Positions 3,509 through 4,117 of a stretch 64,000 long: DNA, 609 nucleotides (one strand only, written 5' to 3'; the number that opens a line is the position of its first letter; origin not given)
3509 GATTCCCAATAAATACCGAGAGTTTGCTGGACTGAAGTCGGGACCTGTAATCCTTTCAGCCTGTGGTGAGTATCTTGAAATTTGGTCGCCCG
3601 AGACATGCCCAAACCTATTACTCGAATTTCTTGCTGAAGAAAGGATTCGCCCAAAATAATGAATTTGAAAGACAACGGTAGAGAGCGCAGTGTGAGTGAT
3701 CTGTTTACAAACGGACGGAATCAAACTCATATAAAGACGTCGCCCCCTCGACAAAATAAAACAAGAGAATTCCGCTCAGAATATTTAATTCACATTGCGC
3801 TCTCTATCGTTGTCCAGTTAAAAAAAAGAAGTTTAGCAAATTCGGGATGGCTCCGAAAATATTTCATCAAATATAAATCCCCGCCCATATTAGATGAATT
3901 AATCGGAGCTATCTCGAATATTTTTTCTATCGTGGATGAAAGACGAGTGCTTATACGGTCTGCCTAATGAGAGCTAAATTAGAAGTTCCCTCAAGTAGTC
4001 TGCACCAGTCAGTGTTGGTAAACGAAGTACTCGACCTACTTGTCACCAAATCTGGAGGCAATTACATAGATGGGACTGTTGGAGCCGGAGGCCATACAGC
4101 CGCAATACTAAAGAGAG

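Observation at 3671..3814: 24-bp strand-specific inverted repeat (long hairpin) in the mraZ-rsmH spacer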

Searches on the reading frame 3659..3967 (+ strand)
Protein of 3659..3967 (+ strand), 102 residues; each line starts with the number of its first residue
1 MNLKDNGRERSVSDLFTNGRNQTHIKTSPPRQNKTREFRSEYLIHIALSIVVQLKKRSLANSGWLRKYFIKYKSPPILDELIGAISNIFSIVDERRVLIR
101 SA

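Call 11: search_protein_families(library=pfam, proteins=[window:3659-3967:+], max_evalue=0.01)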
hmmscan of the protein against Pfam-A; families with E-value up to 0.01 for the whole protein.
window:3659-3967:+ (102 aa): 0 families

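Call 14: find_homologous_proteins(query=window:3659-3967:+, max_evalue=0.01)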
Query window:3659-3967:+ (102 aa): 8 proteins with E <= 0.01 among 9 candidates.
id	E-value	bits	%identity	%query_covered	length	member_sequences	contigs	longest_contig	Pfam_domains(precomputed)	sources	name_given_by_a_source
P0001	2.4e-50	186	89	100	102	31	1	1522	-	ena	-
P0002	5.1e-48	179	87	100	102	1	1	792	-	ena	-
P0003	2.6e-43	164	79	100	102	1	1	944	-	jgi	jgi:hypothetical protein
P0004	6.7e-42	159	79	96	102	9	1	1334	-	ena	-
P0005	1.1e-41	159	77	100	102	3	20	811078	-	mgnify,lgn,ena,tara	mgnify:FL=1|tara:strand:+ start:1922 stop:2230 length:309 start_codon:yes stop_codon:yes gene_type:c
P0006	1.2e-37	146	72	100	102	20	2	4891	-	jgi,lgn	jgi:hypothetical protein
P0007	1.9e-35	139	75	87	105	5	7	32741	-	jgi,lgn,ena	-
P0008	1.6e-34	136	84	78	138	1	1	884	-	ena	-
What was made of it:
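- There is no Pfam family and no homologue outside the clade (calls 11, 14).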

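Call 16: find_encoding_contigs(protein=P0005, flank=4000, max_places=6)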
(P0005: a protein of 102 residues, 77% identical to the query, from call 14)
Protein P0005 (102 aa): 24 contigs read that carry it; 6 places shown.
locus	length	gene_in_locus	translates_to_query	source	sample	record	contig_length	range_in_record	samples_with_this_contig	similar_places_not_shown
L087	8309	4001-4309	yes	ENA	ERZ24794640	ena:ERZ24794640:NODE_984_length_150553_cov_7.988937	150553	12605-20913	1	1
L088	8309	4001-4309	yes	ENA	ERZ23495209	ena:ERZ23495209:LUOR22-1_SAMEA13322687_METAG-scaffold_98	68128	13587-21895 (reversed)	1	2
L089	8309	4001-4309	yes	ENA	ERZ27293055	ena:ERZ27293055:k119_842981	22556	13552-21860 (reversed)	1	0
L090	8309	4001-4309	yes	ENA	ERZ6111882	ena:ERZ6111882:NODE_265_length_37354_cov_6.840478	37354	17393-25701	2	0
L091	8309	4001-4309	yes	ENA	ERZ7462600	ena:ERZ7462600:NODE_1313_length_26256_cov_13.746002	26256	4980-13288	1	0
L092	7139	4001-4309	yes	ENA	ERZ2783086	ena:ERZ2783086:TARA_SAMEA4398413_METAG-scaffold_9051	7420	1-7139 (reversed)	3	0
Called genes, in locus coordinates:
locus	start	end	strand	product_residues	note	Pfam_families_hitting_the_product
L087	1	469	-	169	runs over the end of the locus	PF00994:MoCF_biosynth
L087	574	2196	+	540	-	PF06418:CTP_synth_N, PF00117:GATase, PF07722:Peptidase_C26 (weak)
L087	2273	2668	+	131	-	PF10027:DUF2269 (weak)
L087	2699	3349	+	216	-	PF00923:TAL_FSA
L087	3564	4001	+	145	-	PF02381:MraZ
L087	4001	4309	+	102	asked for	-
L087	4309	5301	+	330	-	PF01795:Methyltransf_5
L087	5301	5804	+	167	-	-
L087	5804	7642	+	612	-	PF03717:PBP_dimer, PF00905:Transpeptidase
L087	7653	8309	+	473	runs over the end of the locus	PF01225:Mur_ligase, PF08245:Mur_ligase_M, PF02875:Mur_ligase_C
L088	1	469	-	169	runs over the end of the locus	PF00994:MoCF_biosynth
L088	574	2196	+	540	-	PF06418:CTP_synth_N, PF00117:GATase, PF07722:Peptidase_C26 (weak)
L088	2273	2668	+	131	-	PF10027:DUF2269 (weak)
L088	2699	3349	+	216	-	PF00923:TAL_FSA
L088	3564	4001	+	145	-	PF02381:MraZ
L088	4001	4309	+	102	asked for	-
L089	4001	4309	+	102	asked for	-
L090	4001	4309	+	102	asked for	-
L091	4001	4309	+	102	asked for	-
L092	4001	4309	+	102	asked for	-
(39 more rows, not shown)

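Call 17: find_encoding_contigs(protein=P0006, flank=4000, max_places=4)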
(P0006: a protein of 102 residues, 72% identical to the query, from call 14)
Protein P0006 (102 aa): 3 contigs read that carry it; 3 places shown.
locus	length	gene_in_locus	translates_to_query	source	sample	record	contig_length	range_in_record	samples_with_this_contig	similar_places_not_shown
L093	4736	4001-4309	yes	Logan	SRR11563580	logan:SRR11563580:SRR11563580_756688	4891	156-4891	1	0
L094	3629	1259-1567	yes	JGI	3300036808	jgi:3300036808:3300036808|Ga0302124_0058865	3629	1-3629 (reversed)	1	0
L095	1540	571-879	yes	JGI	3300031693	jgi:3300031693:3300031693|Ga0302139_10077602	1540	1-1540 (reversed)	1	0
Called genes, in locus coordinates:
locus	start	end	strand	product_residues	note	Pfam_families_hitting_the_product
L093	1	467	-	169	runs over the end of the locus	PF00994:MoCF_biosynth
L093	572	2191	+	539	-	PF06418:CTP_synth_N, PF00117:GATase, PF07722:Peptidase_C26 (weak)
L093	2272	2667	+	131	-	PF10027:DUF2269 (weak)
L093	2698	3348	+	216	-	PF00923:TAL_FSA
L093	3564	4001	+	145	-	PF02381:MraZ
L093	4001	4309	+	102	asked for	-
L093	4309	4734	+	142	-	?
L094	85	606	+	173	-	PF00923:TAL_FSA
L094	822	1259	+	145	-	PF02381:MraZ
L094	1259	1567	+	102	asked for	-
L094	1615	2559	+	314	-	PF01795:Methyltransf_5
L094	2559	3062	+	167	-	-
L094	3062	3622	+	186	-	PF03717:PBP_dimer (weak)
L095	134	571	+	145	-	PF02381:MraZ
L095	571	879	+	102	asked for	-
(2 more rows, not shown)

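Call 18: find_encoding_contigs(protein=P0007, flank=4000, max_places=6)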
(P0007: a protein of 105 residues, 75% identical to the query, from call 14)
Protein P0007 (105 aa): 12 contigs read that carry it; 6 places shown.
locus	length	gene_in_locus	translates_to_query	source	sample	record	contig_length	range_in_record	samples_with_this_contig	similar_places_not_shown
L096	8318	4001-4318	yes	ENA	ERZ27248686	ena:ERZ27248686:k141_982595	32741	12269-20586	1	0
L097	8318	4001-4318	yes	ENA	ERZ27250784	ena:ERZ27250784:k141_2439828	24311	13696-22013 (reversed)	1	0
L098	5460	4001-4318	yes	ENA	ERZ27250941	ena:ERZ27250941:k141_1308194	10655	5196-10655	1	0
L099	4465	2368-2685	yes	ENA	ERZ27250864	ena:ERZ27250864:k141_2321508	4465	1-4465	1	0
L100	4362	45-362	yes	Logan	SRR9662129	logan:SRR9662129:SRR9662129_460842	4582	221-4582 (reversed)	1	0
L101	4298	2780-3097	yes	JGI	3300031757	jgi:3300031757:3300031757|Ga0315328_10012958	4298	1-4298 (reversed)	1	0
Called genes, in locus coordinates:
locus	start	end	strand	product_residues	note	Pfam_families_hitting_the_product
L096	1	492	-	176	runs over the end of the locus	PF00994:MoCF_biosynth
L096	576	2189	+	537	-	PF06418:CTP_synth_N, PF00117:GATase, PF07722:Peptidase_C26 (weak)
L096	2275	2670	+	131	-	-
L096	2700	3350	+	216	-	PF00923:TAL_FSA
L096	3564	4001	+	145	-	PF02381:MraZ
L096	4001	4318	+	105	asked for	-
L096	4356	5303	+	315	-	PF01795:Methyltransf_5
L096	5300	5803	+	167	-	-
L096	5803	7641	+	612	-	PF03717:PBP_dimer, PF00905:Transpeptidase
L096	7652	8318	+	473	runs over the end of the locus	PF01225:Mur_ligase, PF08245:Mur_ligase_M, PF02875:Mur_ligase_C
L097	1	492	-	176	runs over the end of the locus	PF00994:MoCF_biosynth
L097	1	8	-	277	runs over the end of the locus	PF01746:tRNA_m1G_MT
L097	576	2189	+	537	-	PF06418:CTP_synth_N, PF00117:GATase, PF07722:Peptidase_C26 (weak)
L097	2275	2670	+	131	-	-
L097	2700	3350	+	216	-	PF00923:TAL_FSA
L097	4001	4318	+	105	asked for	-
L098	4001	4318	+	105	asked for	-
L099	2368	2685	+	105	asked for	-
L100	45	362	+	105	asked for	-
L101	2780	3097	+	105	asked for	-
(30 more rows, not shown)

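Call 19: find_encoding_contigs(protein=P0001, flank=1500, max_places=3)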
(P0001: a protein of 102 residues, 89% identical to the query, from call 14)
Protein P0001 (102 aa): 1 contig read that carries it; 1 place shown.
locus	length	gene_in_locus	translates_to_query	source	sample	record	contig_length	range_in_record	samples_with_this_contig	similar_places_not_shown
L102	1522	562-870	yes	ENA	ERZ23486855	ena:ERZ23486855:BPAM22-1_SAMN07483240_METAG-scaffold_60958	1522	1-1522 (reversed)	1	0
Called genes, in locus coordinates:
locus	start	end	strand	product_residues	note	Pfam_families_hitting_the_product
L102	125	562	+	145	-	PF02381:MraZ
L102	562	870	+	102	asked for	-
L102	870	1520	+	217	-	?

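Call 20: find_encoding_contigs(protein=P0002, flank=1500, max_places=3)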
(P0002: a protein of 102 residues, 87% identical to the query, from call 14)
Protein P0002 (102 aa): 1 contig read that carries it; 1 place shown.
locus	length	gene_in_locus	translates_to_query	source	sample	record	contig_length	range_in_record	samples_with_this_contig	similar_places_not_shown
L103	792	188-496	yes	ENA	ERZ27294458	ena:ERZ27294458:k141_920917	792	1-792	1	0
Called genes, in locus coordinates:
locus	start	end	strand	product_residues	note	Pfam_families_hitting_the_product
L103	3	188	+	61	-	?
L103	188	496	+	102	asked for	-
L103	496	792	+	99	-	?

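Call 21: find_encoding_contigs(protein=P0003, flank=1500, max_places=3)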
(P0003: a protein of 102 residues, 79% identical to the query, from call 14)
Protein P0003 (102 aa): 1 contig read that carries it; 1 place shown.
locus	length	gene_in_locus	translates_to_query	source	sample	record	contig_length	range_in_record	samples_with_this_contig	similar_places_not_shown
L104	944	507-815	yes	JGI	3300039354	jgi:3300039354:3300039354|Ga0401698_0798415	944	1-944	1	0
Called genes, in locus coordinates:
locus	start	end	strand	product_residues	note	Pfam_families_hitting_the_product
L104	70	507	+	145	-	PF02381:MraZ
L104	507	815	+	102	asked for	-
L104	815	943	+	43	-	?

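Call 22: find_encoding_contigs(protein=P0004, flank=1500, max_places=3)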
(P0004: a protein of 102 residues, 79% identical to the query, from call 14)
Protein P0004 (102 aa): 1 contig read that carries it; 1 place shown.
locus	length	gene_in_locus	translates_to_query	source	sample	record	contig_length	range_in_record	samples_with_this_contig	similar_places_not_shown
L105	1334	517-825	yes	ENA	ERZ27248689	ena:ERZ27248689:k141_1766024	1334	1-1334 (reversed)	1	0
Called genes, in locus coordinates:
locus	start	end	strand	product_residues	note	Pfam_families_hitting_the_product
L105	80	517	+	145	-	PF02381:MraZ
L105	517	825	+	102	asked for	-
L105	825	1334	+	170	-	?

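Call 68: predict_structure(alignment_id=A1)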
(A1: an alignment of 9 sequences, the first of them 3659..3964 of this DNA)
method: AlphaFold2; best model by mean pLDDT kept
length: 102 residues; sequences in the alignment: 9
mean_pLDDT: 52.1   pTM: 0.21
mean pLDDT of the five models: 52.1, 51.8, 49.9, 49.1, 45.8
residues with pLDDT >= 90: 0; 70-90: 1; 50-70: 71; < 50: 30
segments of 3 or more residues with pLDDT < 50: 1-27
pLDDT, mean of each block of 10 residues (from residue 1): 38 36 44 53 66 58 53 56 63 54 51
secondary structure, 60 per line:
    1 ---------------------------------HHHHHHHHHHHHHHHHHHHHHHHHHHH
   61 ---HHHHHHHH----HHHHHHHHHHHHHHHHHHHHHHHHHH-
elements in order: H34-60 H64-71 H76-101
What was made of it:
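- AlphaFold2 gives pLDDT 52 and pTM 0.21 (call 68). The AlphaFold2 model has low confidence (call 68).
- Tried and rejected: Low confidence (call 68), so no fold search was run.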
